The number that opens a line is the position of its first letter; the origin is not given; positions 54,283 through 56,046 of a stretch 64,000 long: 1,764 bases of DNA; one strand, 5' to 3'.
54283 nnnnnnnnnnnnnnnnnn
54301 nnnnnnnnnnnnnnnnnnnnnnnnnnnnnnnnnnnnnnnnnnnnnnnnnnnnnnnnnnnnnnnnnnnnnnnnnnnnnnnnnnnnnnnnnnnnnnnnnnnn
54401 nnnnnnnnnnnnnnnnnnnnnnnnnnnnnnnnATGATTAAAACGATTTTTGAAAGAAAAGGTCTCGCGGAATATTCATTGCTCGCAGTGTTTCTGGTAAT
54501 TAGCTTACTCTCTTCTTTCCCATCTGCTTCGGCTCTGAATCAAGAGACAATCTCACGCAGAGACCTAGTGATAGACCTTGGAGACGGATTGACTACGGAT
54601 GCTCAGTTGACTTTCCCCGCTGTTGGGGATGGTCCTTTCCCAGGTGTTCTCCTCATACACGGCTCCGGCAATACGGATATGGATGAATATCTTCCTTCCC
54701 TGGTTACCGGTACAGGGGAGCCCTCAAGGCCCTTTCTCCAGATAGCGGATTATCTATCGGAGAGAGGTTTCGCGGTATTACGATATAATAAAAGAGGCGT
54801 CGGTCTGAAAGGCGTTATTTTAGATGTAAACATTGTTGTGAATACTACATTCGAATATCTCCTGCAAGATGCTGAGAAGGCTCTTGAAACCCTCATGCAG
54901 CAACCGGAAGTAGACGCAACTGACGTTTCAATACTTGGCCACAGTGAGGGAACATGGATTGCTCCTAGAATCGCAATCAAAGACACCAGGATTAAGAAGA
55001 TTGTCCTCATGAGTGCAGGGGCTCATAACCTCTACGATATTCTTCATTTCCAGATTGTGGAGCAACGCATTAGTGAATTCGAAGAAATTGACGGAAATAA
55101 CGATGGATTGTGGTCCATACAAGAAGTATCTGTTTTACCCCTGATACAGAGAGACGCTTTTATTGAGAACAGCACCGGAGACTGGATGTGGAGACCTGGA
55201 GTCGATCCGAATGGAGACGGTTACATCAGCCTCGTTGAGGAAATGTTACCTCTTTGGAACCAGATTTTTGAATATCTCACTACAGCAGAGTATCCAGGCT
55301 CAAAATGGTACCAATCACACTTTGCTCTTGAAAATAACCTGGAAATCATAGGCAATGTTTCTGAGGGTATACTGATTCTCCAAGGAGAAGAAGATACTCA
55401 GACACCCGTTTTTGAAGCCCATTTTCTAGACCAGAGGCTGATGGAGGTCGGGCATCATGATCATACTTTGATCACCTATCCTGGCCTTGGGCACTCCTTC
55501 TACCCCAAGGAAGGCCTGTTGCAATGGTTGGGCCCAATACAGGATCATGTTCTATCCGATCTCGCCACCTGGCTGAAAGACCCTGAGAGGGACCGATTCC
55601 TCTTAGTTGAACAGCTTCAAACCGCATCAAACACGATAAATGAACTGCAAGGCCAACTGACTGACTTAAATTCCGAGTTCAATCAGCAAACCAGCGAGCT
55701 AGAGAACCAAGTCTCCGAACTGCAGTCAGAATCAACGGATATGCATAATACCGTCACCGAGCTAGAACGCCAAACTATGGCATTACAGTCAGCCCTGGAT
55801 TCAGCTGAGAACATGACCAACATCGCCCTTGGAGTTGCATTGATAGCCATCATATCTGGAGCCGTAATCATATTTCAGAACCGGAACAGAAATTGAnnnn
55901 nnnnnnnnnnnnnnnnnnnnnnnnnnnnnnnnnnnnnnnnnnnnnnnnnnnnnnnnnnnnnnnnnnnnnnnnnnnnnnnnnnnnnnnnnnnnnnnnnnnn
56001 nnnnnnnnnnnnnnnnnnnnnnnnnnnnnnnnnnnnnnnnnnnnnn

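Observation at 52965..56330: About 2.9-kb low-GC island bracketed by about 245-bp imperfect direct repeats derived from the TIGR04076 gene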

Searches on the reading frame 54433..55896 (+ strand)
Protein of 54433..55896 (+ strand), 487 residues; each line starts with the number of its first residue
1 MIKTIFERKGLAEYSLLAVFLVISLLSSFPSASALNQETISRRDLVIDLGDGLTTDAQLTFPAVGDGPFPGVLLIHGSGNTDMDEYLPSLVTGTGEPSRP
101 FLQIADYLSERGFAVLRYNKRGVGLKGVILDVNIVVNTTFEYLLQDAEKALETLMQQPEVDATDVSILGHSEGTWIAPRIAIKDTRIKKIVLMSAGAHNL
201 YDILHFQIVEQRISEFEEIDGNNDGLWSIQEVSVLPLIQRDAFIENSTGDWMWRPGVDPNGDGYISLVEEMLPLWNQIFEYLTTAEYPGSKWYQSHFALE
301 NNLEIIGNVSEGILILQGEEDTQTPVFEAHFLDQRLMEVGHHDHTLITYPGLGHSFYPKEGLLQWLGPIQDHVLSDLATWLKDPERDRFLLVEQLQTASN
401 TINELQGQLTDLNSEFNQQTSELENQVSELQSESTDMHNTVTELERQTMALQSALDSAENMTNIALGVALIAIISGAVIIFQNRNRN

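Call 7: search_protein_families(library=pfam, proteins=[window:54433-55896:+], max_evalue=0.01)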
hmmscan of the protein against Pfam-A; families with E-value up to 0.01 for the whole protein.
window:54433-55896:+ (487 aa): 11 families
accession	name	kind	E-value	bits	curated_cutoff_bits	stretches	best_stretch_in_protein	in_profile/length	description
PF12146.15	Hydrolase_4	-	5.5e-13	49.2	27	1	90-195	9-109/239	Serine aminopeptidase, S33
PF00326.27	Peptidase_S9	-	1.8e-10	41.1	22.6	2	105-206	7-107/213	Prolyl oligopeptidase family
PF08840.17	BAAT_C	-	2.3e-10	41.4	20.9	1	148-232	7-93/210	BAAT / Acyl-CoA thioester hydrolase C terminal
PF12697.13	Abhydrolase_6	-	2.4e-07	32.1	26.3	1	72-356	1-206/217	Alpha/beta hydrolase family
PF01738.24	DLH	-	1.1e-06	28.9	21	1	299-359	132-191/217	Dienelactone hydrolase family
PF00561.26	Abhydrolase_1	-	5.9e-05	23.3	25.8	1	72-199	3-103/245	alpha/beta hydrolase fold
PF05622.17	HOOK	-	0.0025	17.1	35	1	374-462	293-380/514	HOOK protein coiled-coil region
PF03148.19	Tektin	-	0.0034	16.6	34.3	1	397-464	230-297/383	Tektin family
PF06810.17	Phage_scaffold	-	0.0045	17.4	35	1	392-459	40-107/170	Phage capsid assembly scaffolding protein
PF07926.17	TPR_MLP1_2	-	0.0074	16.8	36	0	393-457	64-128/129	TPR/MLP1/MLP2-like protein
PF25764.1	KIF21A_4th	-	0.0084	16.2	33.1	0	374-452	63-138/183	KIF21A-like domain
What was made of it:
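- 54433..55896 (+): 487-aa secreted serine hydrolase: signal peptide, alpha/beta-hydrolase domain with two EF-hand-like loops, long helical stalk (residues 385-486) ending in a TM anchor. Hydrolase_4 E 5.5e-13 (call 7).
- On Alpha/beta-hydrolase serine esterases of feruloyl-esterase/PET46 type (54433-55896): Hydrolase_4 49.2 bits vs 27 (call 7).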

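Call 8: search_protein_families(library=ncbifam, proteins=[window:54433-55896:+], max_evalue=0.01)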
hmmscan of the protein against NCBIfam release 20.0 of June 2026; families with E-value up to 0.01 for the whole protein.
window:54433-55896:+ (487 aa): 13 families
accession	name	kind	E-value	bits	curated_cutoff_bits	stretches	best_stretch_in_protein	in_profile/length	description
NF041096.1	esterase_EstD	equivalog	1.7e-31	109.7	600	1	52-208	144-286/421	esterase EstD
TIGR03100.1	hydr1_PEP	hypoth_equivalog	1.2e-05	24.8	168.45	1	99-193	44-130/274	hydrolase 1, exosortase A system-associated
NF041759.1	mac_hydro_EstT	equivalog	0.00013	21.2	450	1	106-217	44-147/278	macrolide hydrolase EstT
NF040788.1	S-lay_SlaB_Mtsph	equivalog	0.00071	18.6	700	1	392-480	321-408/416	S-layer protein SlaB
TIGR04211.1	SH3_and_anchor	equivalog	0.0011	18.6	65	1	393-478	101-183/198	TIGR04211 family SH3 domain-containing protein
NF045487.1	ASRP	equivalog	0.0012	17.5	300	1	393-459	369-435/593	archaea-specific SMC-related protein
NF043058.1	T4SS_LegC2C7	subfamily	0.0014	17.7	350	1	391-459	183-251/348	LegC2/C7 family Dot/Icm T4SS effector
NF047337.1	hydrolase_RcgR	subfamily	0.0035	16.5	182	0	163-195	187-219/332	RcgR family putative quorum lactone hydrolase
NF042968.1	AcxylEst_AxeA1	equivalog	0.0046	15.3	700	0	312-383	200-266/459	acetylxylan esterase AxeA1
NF038350.1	taxis_HmpF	equivalog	0.0053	15.2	200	1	391-456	216-536/553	pilus motility taxis protein HmpF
NF003460.0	PRK05077.1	equivalog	0.0061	15.4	477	0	105-201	215-304/414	esterase FrsA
TIGR02168.1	SMC_prok_B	equivalog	0.0069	14.1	567.35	1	390-458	390-461/1181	chromosome segregation protein SMC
TIGR04523.1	Mplasa_alph_rch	subfamily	0.0098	13.9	270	0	398-451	473-522/745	helix-rich protein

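Call 12: find_encoding_contigs(protein=window:54433-55896:+, flank=10000, max_places=10)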
Protein window:54433-55896:+ (487 aa): no gene with exactly this product is on record in the collection.

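Call 30: find_homologous_proteins(query=window:54433-55896:+)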
Query window:54433-55896:+ (487 aa): 2527 proteins with E <= 0.001 among 8000 candidates; the best 120 are listed.
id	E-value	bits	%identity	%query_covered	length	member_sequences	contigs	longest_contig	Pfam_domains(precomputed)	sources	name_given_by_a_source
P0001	0.0e+0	1037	95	99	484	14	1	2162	PF00326.28,PF12697.14,PF01738.25,PF08840.18,PF12146.16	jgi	-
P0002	6.0e-295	996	93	99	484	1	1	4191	PF00326.28,PF12697.14,PF01738.25,PF08840.18,PF12146.16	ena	-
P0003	1.1e-294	996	92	100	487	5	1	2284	PF00326.28,PF12697.14,PF01738.25,PF08840.18,PF12146.16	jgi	jgi:hypothetical protein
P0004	1.7e-279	945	89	98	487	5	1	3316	PF00326.28,PF12697.14,PF01738.25,PF08840.18,PF12146.16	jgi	-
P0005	1.3e-278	942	89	97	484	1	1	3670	PF00326.28,PF12697.14,PF01738.25,PF08840.18,PF12146.16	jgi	-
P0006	9.4e-277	936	87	99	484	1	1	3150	PF00326.28,PF12697.14,PF01738.25,PF08840.18,PF12146.16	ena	-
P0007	6.9e-255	864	83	94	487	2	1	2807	PF00326.28,PF12697.14,PF01738.25,PF08840.18,PF12146.16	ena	-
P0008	9.1e-244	828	77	98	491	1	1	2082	PF00326.28,PF12697.14,PF01738.25,PF08840.18,PF00561.27,PF13202.13,PF00036.39,PF12146.16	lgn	-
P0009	3.4e-243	826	77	98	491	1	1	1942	PF00326.28,PF12697.14,PF01738.25,PF08840.18,PF00561.27,PF13202.13,PF00036.39,PF12146.16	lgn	-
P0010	2.4e-241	820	80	97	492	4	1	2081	PF00326.28,PF12697.14,PF01738.25,PF08840.18,PF12146.16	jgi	-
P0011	2.4e-233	793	76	95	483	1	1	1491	PF00326.28,PF12697.14,PF01738.25,PF08840.18,PF00561.27,PF12146.16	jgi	-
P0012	1.0e-213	729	68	99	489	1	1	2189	PF00326.28,PF12697.14,PF01738.25,PF08840.18,PF00561.27,PF12146.16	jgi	jgi:pimeloyl-ACP methyl ester carboxylesterase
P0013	1.9e-213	728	70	97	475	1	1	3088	PF00326.28,PF12697.14,PF01738.25,PF08840.18,PF12146.16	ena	-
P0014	2.7e-211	721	68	99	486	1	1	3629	PF00326.28,PF12697.14,PF01738.25,PF08840.18,PF00561.27,PF12146.16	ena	-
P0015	1.1e-209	715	70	87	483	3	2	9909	PF00326.28,PF12697.14,PF08840.18,PF00561.27,PF00036.39,PF12146.16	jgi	jgi:pimeloyl-ACP methyl ester carboxylesterase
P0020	7.4e-206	703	68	96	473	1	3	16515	PF00326.28,PF12697.14,PF01738.25,PF08840.18,PF00561.27,PF12146.16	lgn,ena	-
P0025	8.2e-201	686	68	91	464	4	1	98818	PF00326.28,PF12697.14,PF08840.18,PF12146.16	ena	-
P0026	3.5e-200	684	65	99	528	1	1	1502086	PF00326.28,PF12697.14,PF01738.25,PF08840.18,PF00561.27,PF13202.13,PF00036.39,PF12146.16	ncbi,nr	ncbi:MAG: alpha/beta fold hydrolase [Candidatus Bathyarchaeota archaeon]|nr:MAG: alpha/beta fold hyd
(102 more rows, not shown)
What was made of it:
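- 54433..55896 (+): At least 2527 homologues; those with a source name are from Bathyarchaeota, other Thermoproteota or Asgard archaea (call 30).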

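Call 31: find_encoding_contigs(protein=P0002, flank=10000, max_places=4)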
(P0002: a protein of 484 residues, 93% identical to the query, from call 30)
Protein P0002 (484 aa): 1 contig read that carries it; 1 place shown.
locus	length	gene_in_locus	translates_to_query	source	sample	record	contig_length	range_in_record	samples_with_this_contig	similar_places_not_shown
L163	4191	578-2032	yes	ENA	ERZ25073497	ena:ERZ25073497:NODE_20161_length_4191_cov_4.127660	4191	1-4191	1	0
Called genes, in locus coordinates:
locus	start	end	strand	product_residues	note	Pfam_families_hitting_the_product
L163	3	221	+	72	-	?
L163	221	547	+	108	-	PF13601:HTH_34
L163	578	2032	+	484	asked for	PF12697:Abhydrolase_6, PF12146:Hydrolase_4, PF00326:Peptidase_S9 (faint), PF01738:DLH (faint), PF08840:BAAT_C (faint)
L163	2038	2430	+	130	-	-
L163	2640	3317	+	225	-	-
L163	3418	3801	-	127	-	PF06397:Desulfoferrod_N, PF01880:Desulfoferrodox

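Call 32: find_encoding_contigs(protein=P0025, flank=8000, max_places=3)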
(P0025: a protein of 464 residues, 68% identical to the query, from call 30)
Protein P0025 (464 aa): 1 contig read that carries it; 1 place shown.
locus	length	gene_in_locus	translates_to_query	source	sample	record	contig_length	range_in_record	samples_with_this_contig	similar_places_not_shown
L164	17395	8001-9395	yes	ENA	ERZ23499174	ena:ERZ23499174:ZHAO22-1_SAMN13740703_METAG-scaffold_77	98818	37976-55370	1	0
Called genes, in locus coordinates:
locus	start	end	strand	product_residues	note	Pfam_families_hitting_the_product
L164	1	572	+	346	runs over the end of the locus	PF08541:ACP_syn_III_C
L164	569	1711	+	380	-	PF00108:Thiolase_N, PF00109:ketoacyl-synt (weak), PF02803:Thiolase_C (weak), PF22691:Thiolase_C_1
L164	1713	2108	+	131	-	PF12172:zf-ChsH2, PF01796:OB_ChsH2_C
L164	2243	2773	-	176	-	-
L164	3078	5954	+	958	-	PF18998:Flg_new_2 (faint), PF18911:PKD_4, PF00801:PKD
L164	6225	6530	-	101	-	PF00462:Glutaredoxin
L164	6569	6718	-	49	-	-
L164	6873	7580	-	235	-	PF00881:Nitroreductase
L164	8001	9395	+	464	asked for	PF12697:Abhydrolase_6, PF00326:Peptidase_S9 (faint), PF12146:Hydrolase_4, PF08840:BAAT_C (faint)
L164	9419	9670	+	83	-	-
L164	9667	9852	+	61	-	-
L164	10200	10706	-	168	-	PF01909:NTP_transf_2, PF18765:Polbeta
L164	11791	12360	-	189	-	-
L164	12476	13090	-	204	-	PF00440:TetR_N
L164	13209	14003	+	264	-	PF01135:PCMT, PF01209:Ubie_methyltran, PF02353:CMAS, PF13489:Methyltransf_23, PF13847:Methyltransf_31, PF08241:Methyltransf_11, PF08242:Methyltransf_12, PF13649:Methyltransf_25, +7 more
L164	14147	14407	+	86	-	-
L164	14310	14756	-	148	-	-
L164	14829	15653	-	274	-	-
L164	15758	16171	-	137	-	PF08915:tRNA-Thr_ED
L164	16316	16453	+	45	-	PF02567:PhzC-PhzF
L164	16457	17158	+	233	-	PF02567:PhzC-PhzF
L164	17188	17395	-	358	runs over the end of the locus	PF03977:OAD_beta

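Call 33: find_encoding_contigs(protein=P0026, flank=8000, max_places=3)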
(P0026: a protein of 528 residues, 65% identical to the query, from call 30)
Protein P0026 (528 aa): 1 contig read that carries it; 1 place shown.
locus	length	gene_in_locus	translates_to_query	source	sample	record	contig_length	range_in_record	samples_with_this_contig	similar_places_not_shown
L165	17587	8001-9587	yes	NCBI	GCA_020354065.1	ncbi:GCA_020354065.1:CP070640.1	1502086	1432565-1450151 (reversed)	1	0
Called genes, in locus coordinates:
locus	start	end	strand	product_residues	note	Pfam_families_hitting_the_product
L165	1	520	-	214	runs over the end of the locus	PF00687:Ribosomal_L1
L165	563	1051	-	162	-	PF03946:Ribosomal_L11_N, PF00298:Ribosomal_L11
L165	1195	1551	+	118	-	PF00293:NUDIX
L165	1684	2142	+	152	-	PF04978:MST (weak), PF12867:DinB_2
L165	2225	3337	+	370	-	PF13439:Glyco_transf_4, PF13477:Glyco_trans_4_2, PF13579:Glyco_trans_4_4, PF20706:GT4-conflict (weak), PF00534:Glycos_transf_1, PF13692:Glyco_trans_1_4, PF13524:Glyco_trans_1_2 (weak)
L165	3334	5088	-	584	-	PF10079:Rossmann-like_BshC (faint)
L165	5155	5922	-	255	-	PF04909:Amidohydro_2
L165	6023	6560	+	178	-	PF00448:SRP54 (weak), PF02978:SRP_SPB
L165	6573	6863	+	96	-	PF01157:Ribosomal_L21e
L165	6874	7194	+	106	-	PF03874:RNA_pol_Rpb4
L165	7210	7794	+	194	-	PF04919:DUF655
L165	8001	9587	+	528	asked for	PF00561:Abhydrolase_1 (faint), PF12697:Abhydrolase_6 (weak), PF01738:DLH (faint), PF12146:Hydrolase_4, PF00326:Peptidase_S9 (faint), PF08840:BAAT_C (weak), PF00036:EF-hand_1 (faint), PF13202:EF-hand_5 (faint)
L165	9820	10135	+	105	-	-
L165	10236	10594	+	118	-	PF13969:Pab87_oct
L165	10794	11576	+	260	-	-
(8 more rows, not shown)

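Call 38: find_encoding_contigs(protein=P0015, flank=10000, max_places=3)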
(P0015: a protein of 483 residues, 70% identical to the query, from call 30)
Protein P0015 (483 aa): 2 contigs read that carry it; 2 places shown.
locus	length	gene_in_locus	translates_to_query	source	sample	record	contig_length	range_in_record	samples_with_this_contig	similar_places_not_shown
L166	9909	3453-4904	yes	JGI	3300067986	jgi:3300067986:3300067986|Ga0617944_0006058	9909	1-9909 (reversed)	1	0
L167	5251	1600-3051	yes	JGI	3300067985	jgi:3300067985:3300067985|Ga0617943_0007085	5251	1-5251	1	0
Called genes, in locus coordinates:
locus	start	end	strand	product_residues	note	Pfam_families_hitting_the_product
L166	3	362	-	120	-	?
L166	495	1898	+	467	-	PF02225:PA, PF04389:Peptidase_M28, PF01546:Peptidase_M20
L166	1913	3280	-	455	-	PF02056:Glyco_hydro_4, PF11975:Glyco_hydro_4C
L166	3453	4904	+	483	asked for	PF00561:Abhydrolase_1 (weak), PF12697:Abhydrolase_6, PF12146:Hydrolase_4, PF00326:Peptidase_S9 (faint), PF08840:BAAT_C (weak), PF00036:EF-hand_1 (faint)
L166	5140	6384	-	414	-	-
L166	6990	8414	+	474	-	PF02225:PA (weak), PF04389:Peptidase_M28, PF01546:Peptidase_M20 (weak)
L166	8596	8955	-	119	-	-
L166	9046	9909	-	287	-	?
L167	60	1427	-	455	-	PF02056:Glyco_hydro_4, PF11975:Glyco_hydro_4C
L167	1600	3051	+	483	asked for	PF00561:Abhydrolase_1 (weak), PF12697:Abhydrolase_6, PF12146:Hydrolase_4, PF00326:Peptidase_S9 (faint), PF08840:BAAT_C (weak), PF00036:EF-hand_1 (faint)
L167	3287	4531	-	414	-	-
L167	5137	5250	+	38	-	?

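Call 39: find_encoding_contigs(protein=P0020, flank=10000, max_places=3)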
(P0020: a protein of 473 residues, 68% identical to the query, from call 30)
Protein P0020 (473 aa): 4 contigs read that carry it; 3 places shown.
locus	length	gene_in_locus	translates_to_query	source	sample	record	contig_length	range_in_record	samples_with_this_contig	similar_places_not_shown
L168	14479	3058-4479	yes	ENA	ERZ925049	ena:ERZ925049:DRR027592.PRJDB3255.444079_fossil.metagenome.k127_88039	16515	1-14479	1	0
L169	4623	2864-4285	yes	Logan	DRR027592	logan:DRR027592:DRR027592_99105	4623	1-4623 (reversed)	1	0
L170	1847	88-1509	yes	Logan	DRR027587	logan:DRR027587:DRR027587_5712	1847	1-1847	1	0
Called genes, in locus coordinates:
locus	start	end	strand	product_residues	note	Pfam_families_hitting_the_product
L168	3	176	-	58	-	?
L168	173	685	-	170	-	PF05598:DUF772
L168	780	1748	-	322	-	-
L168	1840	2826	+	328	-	PF04909:Amidohydro_2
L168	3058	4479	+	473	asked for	PF00561:Abhydrolase_1 (faint), PF12697:Abhydrolase_6, PF01738:DLH (faint), PF12146:Hydrolase_4, PF08840:BAAT_C (faint), PF00326:Peptidase_S9 (weak)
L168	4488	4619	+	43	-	-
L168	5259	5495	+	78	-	-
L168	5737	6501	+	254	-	PF02633:Creatininase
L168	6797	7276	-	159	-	-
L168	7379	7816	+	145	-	-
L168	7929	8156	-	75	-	-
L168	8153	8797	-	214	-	PF00578:AhpC-TSA, PF08534:Redoxin, PF10417:1-cysPrx_C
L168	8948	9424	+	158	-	PF08212:Lipocalin_2, PF00061:Lipocalin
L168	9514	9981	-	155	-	-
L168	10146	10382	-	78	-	-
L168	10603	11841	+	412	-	PF07690:MFS_1, PF12832:MFS_1_like, PF07690:MFS_1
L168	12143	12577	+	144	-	PF01243:PNPOx_N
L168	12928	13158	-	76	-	PF08241:Methyltransf_11, PF13649:Methyltransf_25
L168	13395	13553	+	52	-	-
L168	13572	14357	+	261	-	PF13938:DUF4213, PF04016:DUF364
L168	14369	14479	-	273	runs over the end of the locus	PF01149:Fapy_DNA_glyco, PF06831:H2TH, PF06827:zf-FPG_IleRS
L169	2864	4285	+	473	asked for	PF00561:Abhydrolase_1 (faint), PF12697:Abhydrolase_6, PF01738:DLH (faint), PF12146:Hydrolase_4, PF08840:BAAT_C (faint), PF00326:Peptidase_S9 (weak)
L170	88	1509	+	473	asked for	PF00561:Abhydrolase_1 (faint), PF12697:Abhydrolase_6, PF01738:DLH (faint), PF12146:Hydrolase_4, PF08840:BAAT_C (faint), PF00326:Peptidase_S9 (weak)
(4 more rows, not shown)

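Call 40: find_encoding_contigs(protein=P0005, flank=10000, max_places=3)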
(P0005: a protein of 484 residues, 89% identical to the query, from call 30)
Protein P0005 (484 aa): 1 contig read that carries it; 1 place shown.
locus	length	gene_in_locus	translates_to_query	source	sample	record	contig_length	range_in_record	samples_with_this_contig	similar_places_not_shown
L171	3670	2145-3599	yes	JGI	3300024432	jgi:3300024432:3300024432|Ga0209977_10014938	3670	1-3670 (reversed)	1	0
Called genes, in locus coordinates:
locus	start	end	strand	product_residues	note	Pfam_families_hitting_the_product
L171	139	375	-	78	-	-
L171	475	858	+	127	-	PF07366:SnoaL, PF12680:SnoaL_2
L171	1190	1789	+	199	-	-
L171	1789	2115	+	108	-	PF01047:MarR (faint), PF13601:HTH_34, PF13412:HTH_24 (weak)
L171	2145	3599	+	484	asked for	PF12697:Abhydrolase_6 (weak), PF12146:Hydrolase_4, PF00326:Peptidase_S9 (faint), PF01738:DLH (faint), PF08840:BAAT_C (faint)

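Call 42: find_encoding_contigs(protein=P0004, flank=10000, max_places=3)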
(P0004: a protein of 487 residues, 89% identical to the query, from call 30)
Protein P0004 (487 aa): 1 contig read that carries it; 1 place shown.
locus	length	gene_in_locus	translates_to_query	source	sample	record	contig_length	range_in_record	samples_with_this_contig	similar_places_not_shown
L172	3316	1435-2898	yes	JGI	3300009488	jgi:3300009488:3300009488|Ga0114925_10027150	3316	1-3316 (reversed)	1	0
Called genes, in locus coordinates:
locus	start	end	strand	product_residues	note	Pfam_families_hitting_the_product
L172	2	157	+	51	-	?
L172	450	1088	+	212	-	-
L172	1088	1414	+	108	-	PF01047:MarR (faint), PF13601:HTH_34, PF13412:HTH_24 (weak)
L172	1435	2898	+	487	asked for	PF12697:Abhydrolase_6 (weak), PF12146:Hydrolase_4, PF00326:Peptidase_S9 (faint), PF01738:DLH (faint), PF08840:BAAT_C (faint)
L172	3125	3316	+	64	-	?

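Call 43: find_encoding_contigs(protein=P0006, flank=10000, max_places=3)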
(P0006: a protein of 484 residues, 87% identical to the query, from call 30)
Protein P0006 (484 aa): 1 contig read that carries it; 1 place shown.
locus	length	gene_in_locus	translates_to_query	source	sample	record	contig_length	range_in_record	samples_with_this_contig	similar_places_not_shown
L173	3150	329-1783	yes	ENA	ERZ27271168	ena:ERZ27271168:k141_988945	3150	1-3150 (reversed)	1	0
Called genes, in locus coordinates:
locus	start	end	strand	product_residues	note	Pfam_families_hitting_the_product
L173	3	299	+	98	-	?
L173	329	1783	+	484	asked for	PF12697:Abhydrolase_6, PF00326:Peptidase_S9 (faint), PF01738:DLH (faint), PF12146:Hydrolase_4, PF08840:BAAT_C (faint)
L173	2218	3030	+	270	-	PF05050:Methyltransf_21 (weak)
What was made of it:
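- On Integrase-mediated integrative element / genomic island: None is called in L163, L171, L172 or L173 (calls 31, 40, 42, 43).
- No integrase is present in any of four filled alleles or in three cassette copies in other contexts (calls 7, 31, 40, 42, 43).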

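Call 48: search_solved_structures(query=window:54433-55896:+, max_evalue=0.001)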
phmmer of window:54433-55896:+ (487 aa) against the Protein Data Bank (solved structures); distinct sequences matched with E-value up to 0.001: 3.
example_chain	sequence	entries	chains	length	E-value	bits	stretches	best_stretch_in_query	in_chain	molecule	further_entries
9pjb_A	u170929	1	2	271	2.1e-10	43.3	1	74-200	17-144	MHETase MHT043-5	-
8b4u_A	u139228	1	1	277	4.4e-06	29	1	94-197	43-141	Alpha/beta hydrolase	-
7wwh_A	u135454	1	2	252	0.00059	22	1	83-214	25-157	Alpha/beta hydrolase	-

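Call 51: search_protein_families(library=padloc, proteins=[window:54433-55896:+], max_evalue=0.1)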
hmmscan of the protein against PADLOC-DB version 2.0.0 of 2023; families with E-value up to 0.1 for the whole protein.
window:54433-55896:+ (487 aa): 14 families
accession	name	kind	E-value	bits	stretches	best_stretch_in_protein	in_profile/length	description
PDLC03863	LmuB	-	0.00027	17.7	1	385-457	198-273/610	-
PDLC00519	JetC1|JetC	-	0.00032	17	1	385-457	394-466/1097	DUF3584 domain; MukB-like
PDLC03865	LmuB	-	0.0011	15.2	1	387-462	368-439/1007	-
PDLC03843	LeoC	-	0.0051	15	1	396-479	113-199/207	-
PDLC03860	LmuB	-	0.0082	12.7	1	393-461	202-272/565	-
PDLC02741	PbeC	-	0.0087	12.6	1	381-459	373-462/644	PbeC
PDLC02714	PbeC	-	0.012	12.5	1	394-461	397-468/651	PbeC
PDLC00505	JetC1|JetC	-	0.012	11.7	1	394-460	393-459/1118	DUF3584 domain; MukB-like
PDLC03864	LmuB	-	0.013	12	1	393-460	274-343/657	-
PDLC04161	HEC-07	-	0.014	12.3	1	393-463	333-403/553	-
PDLC00025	DruG2|DruG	-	0.02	11.5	1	400-464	348-412/704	Unknown function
PDLC03841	LeoBC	-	0.029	11.5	1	398-477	393-474/601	-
PDLC01925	CARF6--CARF_STK_AAA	-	0.048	9.3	1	376-472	805-896/1187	-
PDLC02709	PbeC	-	0.068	9.7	1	412-461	424-473/661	PbeC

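Call 52: search_protein_families(library=phrogs, proteins=[window:54433-55896:+], max_evalue=0.01)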
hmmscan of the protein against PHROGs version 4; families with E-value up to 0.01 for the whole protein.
window:54433-55896:+ (487 aa): 6 families
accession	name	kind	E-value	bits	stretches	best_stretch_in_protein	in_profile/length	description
phrog_789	-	other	1.9e-10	41.1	1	39-383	328-599/637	esterase/lipase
phrog_1244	-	unknown function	0.0005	20.5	1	411-469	26-84/157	-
phrog_18076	-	other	0.0017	19.7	1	401-456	43-98/106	hol-like chemotaxis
phrog_5553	-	unknown function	0.003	18.8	1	392-464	6-82/114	-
phrog_1330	-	tail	0.0046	15.8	1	381-460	582-641/1361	tail protein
phrog_194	-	head and packaging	0.0063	17.3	1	391-433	65-116/335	head scaffolding protein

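Call 74: find_related_loci(query=window:54433-55896:+, collection=viral_contigs, flank=6000)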
Query window:54433-55896:+ (487 aa) in viral_contigs; peptide patterns used: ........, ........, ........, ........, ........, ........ (x = any residue, [..] = any of these).
2 stretches matched a pattern, but none encodes a relative of the query by tblastn (E <= 1e-3).
